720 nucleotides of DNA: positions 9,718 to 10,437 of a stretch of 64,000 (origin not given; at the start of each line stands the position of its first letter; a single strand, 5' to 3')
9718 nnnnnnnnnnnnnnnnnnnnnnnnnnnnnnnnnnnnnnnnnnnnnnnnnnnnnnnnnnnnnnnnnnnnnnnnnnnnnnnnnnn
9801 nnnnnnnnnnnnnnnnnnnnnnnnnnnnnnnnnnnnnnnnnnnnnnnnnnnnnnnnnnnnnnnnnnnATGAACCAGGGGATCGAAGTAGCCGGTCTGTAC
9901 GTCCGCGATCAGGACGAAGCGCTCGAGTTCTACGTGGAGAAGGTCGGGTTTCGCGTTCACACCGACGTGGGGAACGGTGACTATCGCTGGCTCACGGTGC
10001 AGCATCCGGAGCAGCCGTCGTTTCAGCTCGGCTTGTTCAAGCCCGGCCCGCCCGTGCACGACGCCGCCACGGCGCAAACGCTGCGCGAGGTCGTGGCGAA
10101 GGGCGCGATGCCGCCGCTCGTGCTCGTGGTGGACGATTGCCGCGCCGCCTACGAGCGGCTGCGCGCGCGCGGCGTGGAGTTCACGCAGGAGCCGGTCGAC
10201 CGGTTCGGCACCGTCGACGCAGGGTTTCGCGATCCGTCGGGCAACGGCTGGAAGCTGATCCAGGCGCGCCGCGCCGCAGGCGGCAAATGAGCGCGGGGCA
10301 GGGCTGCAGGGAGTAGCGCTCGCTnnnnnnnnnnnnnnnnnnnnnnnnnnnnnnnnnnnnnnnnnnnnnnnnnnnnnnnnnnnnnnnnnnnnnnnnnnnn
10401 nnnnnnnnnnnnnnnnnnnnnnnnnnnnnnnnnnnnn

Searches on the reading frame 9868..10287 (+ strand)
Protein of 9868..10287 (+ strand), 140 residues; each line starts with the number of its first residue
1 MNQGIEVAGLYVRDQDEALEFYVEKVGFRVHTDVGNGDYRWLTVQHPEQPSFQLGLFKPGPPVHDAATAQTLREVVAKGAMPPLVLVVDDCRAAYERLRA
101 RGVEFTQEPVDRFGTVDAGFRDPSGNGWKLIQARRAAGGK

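Call 48: search_protein_families(library=pfam, proteins=[window:9868-10287:+], max_evalue=0.001)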
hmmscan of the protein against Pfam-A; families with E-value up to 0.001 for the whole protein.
window:9868-10287:+ (140 aa): 2 families
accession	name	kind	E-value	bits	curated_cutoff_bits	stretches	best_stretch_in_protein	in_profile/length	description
PF00903.31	Glyoxalase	-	6e-19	69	20.6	1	6-129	3-120/121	Glyoxalase/Bleomycin resistance protein/Dioxygenase superfamily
PF13669.12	Glyoxalase_4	-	6e-05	23.7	27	1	9-111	4-99/109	Glyoxalase/Bleomycin resistance protein/Dioxygenase superfamily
